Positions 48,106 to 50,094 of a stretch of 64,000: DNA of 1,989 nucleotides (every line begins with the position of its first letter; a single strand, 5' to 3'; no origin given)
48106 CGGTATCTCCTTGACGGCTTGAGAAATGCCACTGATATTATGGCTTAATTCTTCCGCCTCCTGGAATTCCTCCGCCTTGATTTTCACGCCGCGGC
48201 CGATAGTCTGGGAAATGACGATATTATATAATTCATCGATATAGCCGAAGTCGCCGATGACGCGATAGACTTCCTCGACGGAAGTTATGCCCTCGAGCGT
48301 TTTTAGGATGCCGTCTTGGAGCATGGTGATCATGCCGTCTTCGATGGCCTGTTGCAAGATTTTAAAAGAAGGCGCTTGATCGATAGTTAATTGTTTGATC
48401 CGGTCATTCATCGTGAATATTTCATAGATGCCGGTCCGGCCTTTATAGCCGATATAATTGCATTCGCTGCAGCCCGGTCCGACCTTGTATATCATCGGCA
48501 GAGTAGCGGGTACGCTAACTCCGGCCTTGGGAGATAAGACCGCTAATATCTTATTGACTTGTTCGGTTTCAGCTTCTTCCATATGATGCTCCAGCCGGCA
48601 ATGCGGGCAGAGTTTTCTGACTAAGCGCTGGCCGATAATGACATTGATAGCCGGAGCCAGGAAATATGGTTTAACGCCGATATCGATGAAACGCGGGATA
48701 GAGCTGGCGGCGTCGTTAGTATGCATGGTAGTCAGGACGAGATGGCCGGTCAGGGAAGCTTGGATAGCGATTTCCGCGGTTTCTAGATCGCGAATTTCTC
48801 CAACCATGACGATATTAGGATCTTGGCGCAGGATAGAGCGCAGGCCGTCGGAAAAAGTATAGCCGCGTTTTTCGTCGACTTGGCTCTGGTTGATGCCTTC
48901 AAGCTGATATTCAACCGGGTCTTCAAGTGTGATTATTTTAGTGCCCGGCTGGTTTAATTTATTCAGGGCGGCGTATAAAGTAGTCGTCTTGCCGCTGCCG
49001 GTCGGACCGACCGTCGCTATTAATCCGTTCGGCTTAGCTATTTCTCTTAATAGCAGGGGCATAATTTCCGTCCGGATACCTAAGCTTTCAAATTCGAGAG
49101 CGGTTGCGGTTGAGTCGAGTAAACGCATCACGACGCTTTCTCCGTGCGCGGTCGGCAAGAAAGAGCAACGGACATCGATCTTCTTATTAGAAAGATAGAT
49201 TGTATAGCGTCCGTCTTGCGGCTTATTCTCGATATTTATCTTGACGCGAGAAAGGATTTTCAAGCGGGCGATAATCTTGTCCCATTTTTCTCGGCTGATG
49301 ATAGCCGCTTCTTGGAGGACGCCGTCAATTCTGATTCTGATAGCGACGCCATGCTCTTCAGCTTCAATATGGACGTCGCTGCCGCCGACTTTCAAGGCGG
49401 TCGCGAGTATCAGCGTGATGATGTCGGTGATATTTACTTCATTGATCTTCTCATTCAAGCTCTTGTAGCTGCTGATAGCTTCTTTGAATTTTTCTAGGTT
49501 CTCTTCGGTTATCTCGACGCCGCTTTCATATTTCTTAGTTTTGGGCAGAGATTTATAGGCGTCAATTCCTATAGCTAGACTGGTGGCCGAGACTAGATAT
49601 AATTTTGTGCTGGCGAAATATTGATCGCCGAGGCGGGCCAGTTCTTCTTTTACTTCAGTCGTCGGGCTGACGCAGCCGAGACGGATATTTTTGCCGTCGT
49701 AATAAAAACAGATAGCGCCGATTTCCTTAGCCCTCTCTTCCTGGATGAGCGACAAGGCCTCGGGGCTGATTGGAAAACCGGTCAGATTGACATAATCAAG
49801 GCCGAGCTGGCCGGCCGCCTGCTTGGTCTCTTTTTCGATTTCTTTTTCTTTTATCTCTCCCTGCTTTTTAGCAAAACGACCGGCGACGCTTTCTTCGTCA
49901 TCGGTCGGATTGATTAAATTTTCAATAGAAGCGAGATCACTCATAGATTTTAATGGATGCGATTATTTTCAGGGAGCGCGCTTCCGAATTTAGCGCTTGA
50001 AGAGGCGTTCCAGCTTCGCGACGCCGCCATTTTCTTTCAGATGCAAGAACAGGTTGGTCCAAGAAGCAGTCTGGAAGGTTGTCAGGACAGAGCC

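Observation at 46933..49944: PilB/GspE-type motor ATPase encoded as a covalent tandem of two complete ATPase modules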

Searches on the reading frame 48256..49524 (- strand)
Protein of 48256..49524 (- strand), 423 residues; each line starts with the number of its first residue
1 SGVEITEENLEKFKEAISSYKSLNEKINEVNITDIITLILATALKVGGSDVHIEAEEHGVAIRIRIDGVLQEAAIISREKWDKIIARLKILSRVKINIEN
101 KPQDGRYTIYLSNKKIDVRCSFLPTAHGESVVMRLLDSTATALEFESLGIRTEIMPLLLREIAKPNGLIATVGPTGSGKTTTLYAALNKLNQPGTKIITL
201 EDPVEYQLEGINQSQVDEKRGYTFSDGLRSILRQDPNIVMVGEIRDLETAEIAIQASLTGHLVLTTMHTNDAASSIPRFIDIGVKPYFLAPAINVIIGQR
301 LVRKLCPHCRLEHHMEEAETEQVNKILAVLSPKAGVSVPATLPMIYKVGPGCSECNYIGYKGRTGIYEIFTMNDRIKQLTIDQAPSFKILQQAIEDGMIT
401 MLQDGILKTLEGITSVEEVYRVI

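Call 80: search_solved_structures(query=window:48256-49524:-, max_evalue=1e-80, show_alignments=5)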
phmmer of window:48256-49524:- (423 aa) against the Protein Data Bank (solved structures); distinct sequences matched with E-value up to 1e-80: 12.
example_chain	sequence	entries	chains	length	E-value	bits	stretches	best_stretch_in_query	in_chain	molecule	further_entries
1p9r_A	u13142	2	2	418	4.9e-101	341.7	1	15-421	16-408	General secretion pathway protein E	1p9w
4kss_A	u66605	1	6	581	6.2e-101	341.4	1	19-422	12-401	Type II secretion system protein E, hemolysin-coregulated protein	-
4ksr_A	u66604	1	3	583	6.3e-101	341.4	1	19-422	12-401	Type II secretion system protein E, Hemolysin-coregulated protein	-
4pht_A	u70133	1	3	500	5.7e-100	338.2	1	17-422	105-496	General secretory pathway protein E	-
5tsg_B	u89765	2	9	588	9.3e-96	324.4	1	21-422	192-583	Type IV pilus biogenesis ATPase PilB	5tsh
6olj_C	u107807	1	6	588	1.1e-95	324.2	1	21-422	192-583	Type IV pilus biogenesis ATPase PilB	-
5zfr_A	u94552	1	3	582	4.4e-95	322.1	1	21-422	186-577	Type IV pilus biogenesis ATPase PilB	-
3jc8_Ba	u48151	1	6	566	2.2e-94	319.8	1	9-419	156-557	Type IV-A pilus assembly ATPase PilB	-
5oiu_A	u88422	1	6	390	8e-86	291.7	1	37-420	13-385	Type IV pilus assembly protein PilF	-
5it5_F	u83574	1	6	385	1e-85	291.3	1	39-420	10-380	ATP binding motif-containing protein PilF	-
6ejf_A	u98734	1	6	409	1.3e-85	291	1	39-420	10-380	Type IV pilus assembly protein PilF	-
6f8l_G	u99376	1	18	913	5.2e-85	289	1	34-420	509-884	Type IV pilus assembly protein PilF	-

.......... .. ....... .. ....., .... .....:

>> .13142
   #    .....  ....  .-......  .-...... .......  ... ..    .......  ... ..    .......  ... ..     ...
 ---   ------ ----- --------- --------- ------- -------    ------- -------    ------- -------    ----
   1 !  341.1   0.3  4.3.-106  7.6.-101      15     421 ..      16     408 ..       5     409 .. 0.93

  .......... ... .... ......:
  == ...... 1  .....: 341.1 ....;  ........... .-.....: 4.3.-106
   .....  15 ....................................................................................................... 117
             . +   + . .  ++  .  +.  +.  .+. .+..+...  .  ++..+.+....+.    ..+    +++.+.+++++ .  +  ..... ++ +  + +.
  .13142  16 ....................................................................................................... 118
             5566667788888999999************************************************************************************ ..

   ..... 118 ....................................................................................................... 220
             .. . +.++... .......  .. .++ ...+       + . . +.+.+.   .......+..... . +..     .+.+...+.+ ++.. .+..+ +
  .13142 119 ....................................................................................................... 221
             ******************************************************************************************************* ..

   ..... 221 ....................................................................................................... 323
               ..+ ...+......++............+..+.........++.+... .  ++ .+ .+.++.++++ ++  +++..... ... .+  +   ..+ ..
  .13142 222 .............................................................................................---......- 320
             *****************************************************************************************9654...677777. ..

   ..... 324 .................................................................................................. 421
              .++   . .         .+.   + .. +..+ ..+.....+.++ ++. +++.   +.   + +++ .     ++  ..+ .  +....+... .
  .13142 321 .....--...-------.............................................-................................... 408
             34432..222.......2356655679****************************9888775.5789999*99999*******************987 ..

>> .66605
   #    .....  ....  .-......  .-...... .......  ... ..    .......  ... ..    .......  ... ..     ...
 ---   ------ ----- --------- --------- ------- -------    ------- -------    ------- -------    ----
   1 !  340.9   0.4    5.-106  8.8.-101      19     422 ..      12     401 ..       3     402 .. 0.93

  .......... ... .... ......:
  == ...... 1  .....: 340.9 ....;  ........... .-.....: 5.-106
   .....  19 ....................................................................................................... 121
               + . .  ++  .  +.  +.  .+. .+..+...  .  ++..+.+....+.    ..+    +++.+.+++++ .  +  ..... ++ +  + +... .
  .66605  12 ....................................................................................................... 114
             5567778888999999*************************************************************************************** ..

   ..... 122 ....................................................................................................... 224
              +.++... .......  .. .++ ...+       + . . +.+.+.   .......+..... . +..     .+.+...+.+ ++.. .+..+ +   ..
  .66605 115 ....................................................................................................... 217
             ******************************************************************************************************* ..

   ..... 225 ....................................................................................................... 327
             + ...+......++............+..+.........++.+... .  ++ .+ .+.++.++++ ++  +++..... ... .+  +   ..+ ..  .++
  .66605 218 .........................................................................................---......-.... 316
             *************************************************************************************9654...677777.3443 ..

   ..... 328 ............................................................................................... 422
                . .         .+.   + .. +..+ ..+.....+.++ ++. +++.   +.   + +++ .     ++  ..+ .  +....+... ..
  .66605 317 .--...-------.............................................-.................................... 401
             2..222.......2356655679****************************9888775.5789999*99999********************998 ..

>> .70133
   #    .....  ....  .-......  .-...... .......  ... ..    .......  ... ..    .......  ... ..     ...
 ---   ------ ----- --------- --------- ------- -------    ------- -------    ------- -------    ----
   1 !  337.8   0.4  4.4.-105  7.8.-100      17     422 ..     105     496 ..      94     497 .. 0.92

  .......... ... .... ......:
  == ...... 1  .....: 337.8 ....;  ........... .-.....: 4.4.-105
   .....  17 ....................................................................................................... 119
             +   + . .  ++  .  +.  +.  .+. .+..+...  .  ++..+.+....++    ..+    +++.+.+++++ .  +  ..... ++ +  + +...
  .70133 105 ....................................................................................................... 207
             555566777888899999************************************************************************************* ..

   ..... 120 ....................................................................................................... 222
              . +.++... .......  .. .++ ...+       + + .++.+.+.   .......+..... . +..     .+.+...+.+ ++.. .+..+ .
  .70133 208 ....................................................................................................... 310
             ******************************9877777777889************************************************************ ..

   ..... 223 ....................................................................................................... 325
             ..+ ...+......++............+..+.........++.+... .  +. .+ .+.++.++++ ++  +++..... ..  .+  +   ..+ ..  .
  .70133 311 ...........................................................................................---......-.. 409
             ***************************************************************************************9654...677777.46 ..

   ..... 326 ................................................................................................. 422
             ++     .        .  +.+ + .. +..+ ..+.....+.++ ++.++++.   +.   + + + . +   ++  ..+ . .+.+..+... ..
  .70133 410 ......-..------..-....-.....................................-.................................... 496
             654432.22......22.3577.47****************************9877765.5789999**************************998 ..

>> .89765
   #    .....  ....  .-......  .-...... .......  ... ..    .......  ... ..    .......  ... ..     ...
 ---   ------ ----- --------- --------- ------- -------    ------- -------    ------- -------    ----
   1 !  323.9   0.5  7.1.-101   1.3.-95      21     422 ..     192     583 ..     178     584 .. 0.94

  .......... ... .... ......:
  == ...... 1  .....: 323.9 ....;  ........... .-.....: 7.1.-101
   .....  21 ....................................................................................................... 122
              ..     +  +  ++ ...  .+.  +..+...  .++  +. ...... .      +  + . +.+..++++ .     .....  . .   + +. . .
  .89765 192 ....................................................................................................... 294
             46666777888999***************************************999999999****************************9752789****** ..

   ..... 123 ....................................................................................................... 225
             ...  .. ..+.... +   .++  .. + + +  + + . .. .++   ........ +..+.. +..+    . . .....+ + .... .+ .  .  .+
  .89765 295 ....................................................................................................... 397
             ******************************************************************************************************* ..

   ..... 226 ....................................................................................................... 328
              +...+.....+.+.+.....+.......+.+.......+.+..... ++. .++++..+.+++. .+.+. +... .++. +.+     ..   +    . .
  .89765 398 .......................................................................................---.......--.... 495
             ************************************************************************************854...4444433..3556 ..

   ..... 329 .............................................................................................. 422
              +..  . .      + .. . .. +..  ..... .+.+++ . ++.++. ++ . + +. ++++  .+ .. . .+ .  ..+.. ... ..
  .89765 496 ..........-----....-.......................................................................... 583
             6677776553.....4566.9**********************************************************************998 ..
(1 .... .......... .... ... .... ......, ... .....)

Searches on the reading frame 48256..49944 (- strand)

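Call 71: search_protein_families(library=ncbifam, proteins=[window:48256-49944:-], max_evalue=1e-30)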
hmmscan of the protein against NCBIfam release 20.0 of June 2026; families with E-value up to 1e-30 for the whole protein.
window:48256-49944:- (563 aa): 6 families
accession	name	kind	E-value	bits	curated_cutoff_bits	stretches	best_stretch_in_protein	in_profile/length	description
TIGR02533.1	type_II_gspE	equivalog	1.3e-143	479.2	630.25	1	142-562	79-485/486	type II secretion system ATPase GspE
TIGR02538.1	type_IV_pilB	equivalog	2.6e-142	475.3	675.65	1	27-562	37-561/564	type IV-A pilus assembly ATPase PilB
NF007755.0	PRK10436.1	equivalog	2.4e-119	399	617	1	146-563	59-459/465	type II secretion system protein GspE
NF053534.1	T4PilAsmATPsTfpB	equivalog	3.7e-114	382.2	850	1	143-563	172-582/584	type IV pilus assembly ATPase TfpB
NF041000.1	ATPase_ComGA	equivalog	1.1e-69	234.4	300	1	179-443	3-266/267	competence type IV pilus ATPase ComGA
TIGR01420.1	pilT_fam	subfamily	6.9e-51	173.5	319.1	1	177-422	3-242/343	PilT/PilU family type 4a pilus ATPase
